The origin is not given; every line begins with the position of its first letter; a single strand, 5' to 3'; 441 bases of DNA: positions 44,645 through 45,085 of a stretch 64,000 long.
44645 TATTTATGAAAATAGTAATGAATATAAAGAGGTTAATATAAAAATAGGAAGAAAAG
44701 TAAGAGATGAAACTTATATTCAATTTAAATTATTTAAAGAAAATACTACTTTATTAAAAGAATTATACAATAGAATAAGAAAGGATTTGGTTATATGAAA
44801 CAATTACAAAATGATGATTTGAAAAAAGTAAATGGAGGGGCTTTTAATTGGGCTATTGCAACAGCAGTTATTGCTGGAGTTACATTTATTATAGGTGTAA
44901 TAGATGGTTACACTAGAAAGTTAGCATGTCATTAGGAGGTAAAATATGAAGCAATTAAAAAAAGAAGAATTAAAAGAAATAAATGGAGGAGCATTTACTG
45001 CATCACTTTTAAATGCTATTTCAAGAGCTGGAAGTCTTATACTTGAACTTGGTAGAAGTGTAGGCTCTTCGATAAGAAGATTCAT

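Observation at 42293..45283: Unannotated class-II bacteriocin locus: C39-ABC exporter, accessory protein and two double-glycine-leader peptides (candidate two-peptide bacteriocin)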

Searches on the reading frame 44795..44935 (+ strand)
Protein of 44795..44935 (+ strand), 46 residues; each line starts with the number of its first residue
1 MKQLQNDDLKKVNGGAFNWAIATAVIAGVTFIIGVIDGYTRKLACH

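Call 3: search_protein_families(library=pfam, proteins=[window:44795-44935:+], max_evalue=1)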
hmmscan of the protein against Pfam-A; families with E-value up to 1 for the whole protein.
window:44795-44935:+ (46 aa): 1 family
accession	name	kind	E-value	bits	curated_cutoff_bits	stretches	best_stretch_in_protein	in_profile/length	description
PF10439.15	Bacteriocin_IIc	-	0.0039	17.6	27.1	1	2-33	5-43/59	Bacteriocin class II with double-glycine leader peptide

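Call 4: search_protein_families(library=ncbifam, proteins=[window:44795-44935:+], max_evalue=1)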
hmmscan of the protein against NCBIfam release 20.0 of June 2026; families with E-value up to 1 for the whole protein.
window:44795-44935:+ (46 aa): 3 families
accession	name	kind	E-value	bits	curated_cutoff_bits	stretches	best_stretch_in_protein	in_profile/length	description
TIGR03949.1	bact_IIb_cerein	subfamily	2.1e-07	30.6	21.5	1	2-35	2-35/45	class IIb bacteriocin, lactobin A/cerein 7B family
NF038034.1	lactGbeta_entB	subfamily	0.0078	16.4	37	1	4-38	1-35/38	lactococcin G-beta/enterocin 1071B family bacteriocin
TIGR01847.1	bacteriocin_sig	domain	0.036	14.7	15.7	1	1-15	1-15/15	bacteriocin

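Call 7: find_encoding_contigs(protein=window:44795-44935:+, flank=6000, max_places=8)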
Protein window:44795-44935:+ (46 aa): 24 contigs read that carry it; 3 places shown.
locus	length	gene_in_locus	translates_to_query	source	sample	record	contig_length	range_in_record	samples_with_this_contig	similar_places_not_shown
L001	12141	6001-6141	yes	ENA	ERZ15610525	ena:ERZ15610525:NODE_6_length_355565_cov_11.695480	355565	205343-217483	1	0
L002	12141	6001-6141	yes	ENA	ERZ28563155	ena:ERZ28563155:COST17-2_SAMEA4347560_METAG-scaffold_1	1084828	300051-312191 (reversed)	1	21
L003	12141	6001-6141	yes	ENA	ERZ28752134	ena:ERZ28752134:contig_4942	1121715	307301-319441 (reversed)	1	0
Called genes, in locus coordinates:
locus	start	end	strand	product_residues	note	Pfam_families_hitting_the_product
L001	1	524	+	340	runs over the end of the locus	PF00318:Ribosomal_S2, PF07498:Rho_N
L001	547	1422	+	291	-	PF25025:EF-Ts_N (weak), PF00889:EF_TS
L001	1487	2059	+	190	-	-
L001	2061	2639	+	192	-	PF00293:NUDIX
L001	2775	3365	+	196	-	PF06271:RDD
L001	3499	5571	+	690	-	PF03412:Peptidase_C39, PF00664:ABC_membrane, PF00005:ABC_tran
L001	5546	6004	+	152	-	-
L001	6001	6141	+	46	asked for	-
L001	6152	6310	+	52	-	-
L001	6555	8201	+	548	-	PF00753:Lactamase_B, PF12706:Lactamase_B_2, PF22505:RNase_J_b_CASP, PF07521:RMMBL (weak), PF17770:RNase_J_C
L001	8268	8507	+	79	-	PF07873:YabP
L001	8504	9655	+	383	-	PF06898:YqfD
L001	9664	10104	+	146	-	PF02130:YbeY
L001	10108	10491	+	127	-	PF00383:dCMP_cyt_deam_1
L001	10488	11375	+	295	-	PF00009:GTP_EFTU, PF00350:Dynamin_N (weak), PF01926:MMR_HSR1, PF02421:FeoB_N, PF02492:cobW (faint), PF04548:AIG1, PF10662:PduV-EutP, PF07650:KH_2, +2 more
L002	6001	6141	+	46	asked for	-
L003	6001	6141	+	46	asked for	-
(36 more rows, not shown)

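Call 8: find_homologous_proteins(query=window:44795-44935:+, max_evalue=0.01)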
Query window:44795-44935:+ (46 aa): 4 proteins with E <= 0.01 among 4 candidates.
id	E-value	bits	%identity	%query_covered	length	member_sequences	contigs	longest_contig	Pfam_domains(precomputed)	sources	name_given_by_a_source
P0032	1.5e-22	94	98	100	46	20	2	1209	-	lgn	-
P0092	2.4e-18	81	80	100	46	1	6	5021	-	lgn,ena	-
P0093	2.8e-17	78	80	100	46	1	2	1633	-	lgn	-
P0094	5.9e-8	49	52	100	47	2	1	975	-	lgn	-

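Call 10: find_encoding_contigs(protein=P0092, flank=6000, max_places=4)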
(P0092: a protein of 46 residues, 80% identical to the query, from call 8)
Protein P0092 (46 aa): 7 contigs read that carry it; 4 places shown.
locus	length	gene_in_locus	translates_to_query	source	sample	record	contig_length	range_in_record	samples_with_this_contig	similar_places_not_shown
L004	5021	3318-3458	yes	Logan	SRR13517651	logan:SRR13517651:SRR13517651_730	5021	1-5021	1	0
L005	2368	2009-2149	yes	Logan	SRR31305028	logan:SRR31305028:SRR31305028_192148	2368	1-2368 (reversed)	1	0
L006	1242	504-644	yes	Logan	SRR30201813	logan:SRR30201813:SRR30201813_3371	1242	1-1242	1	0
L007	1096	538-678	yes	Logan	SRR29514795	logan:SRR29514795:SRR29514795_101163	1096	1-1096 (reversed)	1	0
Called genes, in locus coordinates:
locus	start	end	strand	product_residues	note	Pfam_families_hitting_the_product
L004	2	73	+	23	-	?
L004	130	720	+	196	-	PF06271:RDD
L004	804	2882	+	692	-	PF03412:Peptidase_C39, PF00664:ABC_membrane, PF00005:ABC_tran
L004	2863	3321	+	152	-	-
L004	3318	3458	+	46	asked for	-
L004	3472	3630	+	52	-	-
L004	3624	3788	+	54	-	-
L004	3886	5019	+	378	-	?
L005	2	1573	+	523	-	?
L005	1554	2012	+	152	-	-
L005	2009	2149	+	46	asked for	-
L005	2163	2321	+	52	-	-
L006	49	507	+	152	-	-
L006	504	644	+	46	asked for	-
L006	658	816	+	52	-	-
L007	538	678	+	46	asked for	-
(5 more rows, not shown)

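Call 11: find_encoding_contigs(protein=P0093, flank=6000, max_places=4)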
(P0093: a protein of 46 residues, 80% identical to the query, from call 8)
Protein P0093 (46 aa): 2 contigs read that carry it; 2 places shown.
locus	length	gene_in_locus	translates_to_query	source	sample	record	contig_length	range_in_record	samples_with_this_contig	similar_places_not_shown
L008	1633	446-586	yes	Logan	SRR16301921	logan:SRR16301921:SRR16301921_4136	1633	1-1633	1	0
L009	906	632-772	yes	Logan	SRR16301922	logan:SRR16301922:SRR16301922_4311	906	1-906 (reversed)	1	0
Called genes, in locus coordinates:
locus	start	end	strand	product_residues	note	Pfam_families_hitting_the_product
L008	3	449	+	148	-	?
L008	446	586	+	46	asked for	-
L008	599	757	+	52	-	-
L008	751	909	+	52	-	-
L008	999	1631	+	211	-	?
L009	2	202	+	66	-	?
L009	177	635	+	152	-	-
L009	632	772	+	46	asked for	-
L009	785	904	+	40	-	?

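Call 12: find_encoding_contigs(protein=P0094, flank=6000, max_places=4)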
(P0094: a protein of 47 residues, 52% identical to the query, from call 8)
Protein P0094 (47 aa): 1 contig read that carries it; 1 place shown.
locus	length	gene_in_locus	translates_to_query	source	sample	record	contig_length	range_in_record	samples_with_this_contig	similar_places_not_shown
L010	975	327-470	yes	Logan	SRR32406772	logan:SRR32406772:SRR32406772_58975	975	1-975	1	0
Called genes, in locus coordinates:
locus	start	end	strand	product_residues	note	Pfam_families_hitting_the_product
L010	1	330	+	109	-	?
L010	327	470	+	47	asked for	-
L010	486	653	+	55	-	-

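Call 20: find_related_loci(query=A1, collection=genome_contigs, flank=8000)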
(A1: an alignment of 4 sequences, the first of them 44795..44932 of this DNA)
Query A1 (46 aa) in genome_contigs; peptide patterns used: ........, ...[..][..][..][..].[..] (x = any residue, [..] = any of these).
81 stretches matched a pattern; 35 encode a relative of the query (tblastn E <= 1e-3); 35 distinct loci.
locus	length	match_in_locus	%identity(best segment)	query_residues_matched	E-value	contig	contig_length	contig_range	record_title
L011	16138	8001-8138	57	1-46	9e-14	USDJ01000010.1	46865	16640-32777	uncultured Tenericutes bacterium isolate UMGS1613 genome assembly, contig: NODE_352_length_46865_cov_19.469301, whole ge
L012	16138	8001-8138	54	1-46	9e-12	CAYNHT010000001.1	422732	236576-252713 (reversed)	MAG TPA_asm: uncultured Muribaculaceae bacterium isolate SRP241341_co1_139 genome assembly, contig: NODE_4_length_422732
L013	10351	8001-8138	48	1-46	2e-10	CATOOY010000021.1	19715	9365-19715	MAG TPA_asm: uncultured Erysipelotrichaceae bacterium isolate MGG30896_1680015486 genome assembly, contig: SAMEA4643411_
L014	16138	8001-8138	48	1-46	3e-10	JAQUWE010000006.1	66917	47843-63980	MAG: Bacilli bacterium isolate STD2_183 NODE_1421_length_66917_cov_4.799716_Sandtown_D2, whole genome shotgun sequence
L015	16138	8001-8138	50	1-46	5e-10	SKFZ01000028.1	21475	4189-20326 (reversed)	MAG: Bacilli bacterium isolate CSBr16_113R1 CSBr16-1775, whole genome shotgun sequence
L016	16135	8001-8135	46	1-46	6e-10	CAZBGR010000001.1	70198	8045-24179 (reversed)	MAG TPA_asm: uncultured Muribaculaceae bacterium isolate binchicken_co39_441 genome assembly, contig: NODE_814_length_70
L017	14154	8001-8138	41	1-46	6e-10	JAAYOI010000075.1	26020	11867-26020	MAG: Mollicutes bacterium isolate AS21ysBPME_343 208364_AS21, whole genome shotgun sequence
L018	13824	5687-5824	43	1-46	9e-10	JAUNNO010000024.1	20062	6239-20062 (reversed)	MAG: bacterium isolate S32M_St_metabat_59 NODE_1731_length_20062_cov_12.218174, whole genome shotgun sequence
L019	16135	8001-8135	48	1-46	2e-9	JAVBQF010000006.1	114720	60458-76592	MAG: Bacilli bacterium isolate EPI_MAG_00159 c_000012019248, whole genome shotgun sequence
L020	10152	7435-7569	50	1-46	1e-9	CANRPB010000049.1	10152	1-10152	MAG: uncultured Bacilli bacterium isolate Lapin-018__bin91 genome assembly, contig: Lapin-018__NODE_6621_length_10152_co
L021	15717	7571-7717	51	1-46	2e-9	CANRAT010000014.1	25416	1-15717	MAG: uncultured Bacilli bacterium isolate Lapin-016__bin53 genome assembly, contig: Lapin-016__NODE_1635_length_25416_co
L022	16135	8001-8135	49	2-46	3e-9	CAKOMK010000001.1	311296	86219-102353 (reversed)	MAG: uncultured Bacilli bacterium isolate REFINED_METABAT215_TOP10_CONTIGS_1500_ASSEMBLY_K77_MERGED__Hadza_MoBio_hadza-E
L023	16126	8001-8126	45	4-45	6e-9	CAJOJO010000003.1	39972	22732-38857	uncultured Bacilli bacterium isolate Reindeer_1_mag_20 genome assembly, contig: scaffold_430, whole genome shotgun seque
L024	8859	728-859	48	3-46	7e-9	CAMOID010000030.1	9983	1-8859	MAG: uncultured Bacillales bacterium isolate SRR873601_bin.127_metaWRAP_v1.3_MAG genome assembly, contig: NODE_21673_len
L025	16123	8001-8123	52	4-45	1e-8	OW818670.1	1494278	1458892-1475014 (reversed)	metagenome genome assembly, chromosome: 1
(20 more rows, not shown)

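Call 47: search_protein_families(library=ncbifam, alignment_id=A4, max_evalue=0.1)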
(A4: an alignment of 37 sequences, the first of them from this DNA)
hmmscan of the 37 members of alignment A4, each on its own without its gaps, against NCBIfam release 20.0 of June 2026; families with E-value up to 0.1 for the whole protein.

A. member 1, seq(46 aa): 3 families
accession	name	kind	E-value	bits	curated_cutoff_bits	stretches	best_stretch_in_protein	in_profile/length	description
TIGR03949.1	bact_IIb_cerein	subfamily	2.1e-07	30.6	21.5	1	2-35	2-35/45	class IIb bacteriocin, lactobin A/cerein 7B family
NF038034.1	lactGbeta_entB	subfamily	0.0078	16.4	37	1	4-38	1-35/38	lactococcin G-beta/enterocin 1071B family bacteriocin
TIGR01847.1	bacteriocin_sig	domain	0.036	14.7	15.7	1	1-15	1-15/15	bacteriocin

B. families by the number of members that match (of 37 scanned): 23 families
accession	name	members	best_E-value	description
TIGR03949.1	bact_IIb_cerein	35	6e-08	class IIb bacteriocin, lactobin A/cerein 7B family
NF038034.1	lactGbeta_entB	25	7.9e-06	lactococcin G-beta/enterocin 1071B family bacteriocin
TIGR01847.1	bacteriocin_sig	15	0.00079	bacteriocin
NF038035.1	lactGalph_entA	9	0.00036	lactococcin G-alpha/enterocin 1071A family bacteriocin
NF038392.1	div_DrpB_YedR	4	0.0032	cell division protein DrpB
NF047798.1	leader_Chryseo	3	0.00057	bacteriocin-like protein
NF033456.1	RiPP_CCRG-2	2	0.00081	CCRG-2 family RiPP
NF033214.1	ComC_Streptocco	2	0.021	competence-stimulating peptide ComC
NF033772.1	pheromone_VP1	2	0.021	peptide pheromone VP1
NF002722.0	PRK02565.1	2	0.051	photosystem II reaction center protein J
NF033383.2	induct_EntF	2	0.083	EntF family bacteriocin induction factor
NF045747.1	MPN313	1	0.0039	MPN313 family protein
TIGR03893.1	lant_SP_1948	1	0.0043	lichenicidin A2 family type 2 lantibiotic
NF051874.1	PVV_CTERM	1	0.005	PVV-CTERM domain-containing choice-of-anchor G protein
NF038153.1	lant_leader_L1a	1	0.026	class I lanthipeptide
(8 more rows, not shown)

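Call 78: search_protein_representatives(alignment_id=A1)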
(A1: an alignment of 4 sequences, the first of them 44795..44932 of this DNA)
Query: 4 sequences, 46 profile positions. Proteins with E-value up to 0.001 (for the whole library): 327; up to 1e-10: 27; up to 1e-30: 0. The best 150 are listed.
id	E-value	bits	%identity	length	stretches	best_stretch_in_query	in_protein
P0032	4.7e-27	109.7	-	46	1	1-46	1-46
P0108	1.1e-20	89.3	-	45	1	1-46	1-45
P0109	2.5e-16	75.3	-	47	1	1-46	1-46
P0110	4.9e-15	71.2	-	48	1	1-46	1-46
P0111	5.2e-14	67.9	-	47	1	1-45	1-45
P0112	2.2e-13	65.9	-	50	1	1-46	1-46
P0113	6.4e-13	64.4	-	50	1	1-46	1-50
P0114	1.3e-12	63.4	-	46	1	1-46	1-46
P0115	1.4e-12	63.3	-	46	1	1-46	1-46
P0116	1.9e-12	62.9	-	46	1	1-46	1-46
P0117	2.2e-12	62.7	-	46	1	1-46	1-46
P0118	3.8e-12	62.0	-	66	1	4-46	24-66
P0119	3.9e-12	61.9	-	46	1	1-46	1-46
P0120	7.4e-12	61.0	-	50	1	1-46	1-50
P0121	8.2e-12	60.9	-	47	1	1-45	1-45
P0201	1.2e-07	47.6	-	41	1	3-38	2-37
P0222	4.7e-07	45.7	-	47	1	3-39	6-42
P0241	1.1e-06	44.4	-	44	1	3-39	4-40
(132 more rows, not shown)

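Call 80: search_solved_structures(query=A4, max_evalue=10)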
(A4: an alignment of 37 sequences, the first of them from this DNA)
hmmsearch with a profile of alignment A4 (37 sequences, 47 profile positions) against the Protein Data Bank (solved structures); distinct sequences matched with E-value up to 10: 3.
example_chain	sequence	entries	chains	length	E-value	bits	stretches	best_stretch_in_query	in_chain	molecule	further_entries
7s5j_B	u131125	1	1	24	0.58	13.5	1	3-17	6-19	CtA peptide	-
2ekm_A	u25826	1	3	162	1.9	11.8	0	32-40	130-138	Hypothetical protein ST1511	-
4w82_A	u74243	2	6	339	6.6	10.1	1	34-46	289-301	Fatty acid synthase | Enoyl-[acyl-carrier-protein] reductase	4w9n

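Call 83: find_encoding_contigs(protein=P0241, flank=3000, max_places=3)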
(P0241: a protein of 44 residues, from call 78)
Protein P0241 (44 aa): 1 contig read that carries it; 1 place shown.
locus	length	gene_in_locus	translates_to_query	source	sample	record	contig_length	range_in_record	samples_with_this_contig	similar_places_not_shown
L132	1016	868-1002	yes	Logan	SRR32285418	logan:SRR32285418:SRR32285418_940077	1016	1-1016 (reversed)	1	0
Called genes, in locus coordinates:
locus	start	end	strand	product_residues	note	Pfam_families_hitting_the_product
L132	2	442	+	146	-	?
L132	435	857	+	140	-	-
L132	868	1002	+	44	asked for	-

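Call 84: find_encoding_contigs(protein=P0222, flank=3000, max_places=3)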
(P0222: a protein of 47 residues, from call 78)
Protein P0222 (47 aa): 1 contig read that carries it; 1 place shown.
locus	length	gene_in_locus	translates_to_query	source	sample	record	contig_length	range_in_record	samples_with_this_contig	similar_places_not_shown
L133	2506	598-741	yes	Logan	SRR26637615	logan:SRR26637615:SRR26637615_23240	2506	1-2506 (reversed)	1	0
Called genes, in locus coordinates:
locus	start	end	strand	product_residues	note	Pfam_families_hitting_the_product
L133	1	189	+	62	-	?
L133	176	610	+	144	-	-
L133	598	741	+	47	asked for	-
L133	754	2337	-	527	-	PF00239:Resolvase, PF07508:Recombinase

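Call 85: find_encoding_contigs(protein=P0201, flank=3000, max_places=3)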
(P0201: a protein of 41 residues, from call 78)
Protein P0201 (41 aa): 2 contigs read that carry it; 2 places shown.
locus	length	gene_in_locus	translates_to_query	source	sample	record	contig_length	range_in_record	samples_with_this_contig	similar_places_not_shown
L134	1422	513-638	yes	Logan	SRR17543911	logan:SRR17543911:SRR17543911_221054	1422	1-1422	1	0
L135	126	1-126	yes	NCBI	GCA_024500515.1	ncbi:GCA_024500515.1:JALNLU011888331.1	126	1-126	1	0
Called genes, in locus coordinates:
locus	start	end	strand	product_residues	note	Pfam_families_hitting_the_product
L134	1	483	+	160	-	?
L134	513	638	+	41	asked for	-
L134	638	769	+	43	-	-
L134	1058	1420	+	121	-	?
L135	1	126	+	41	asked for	?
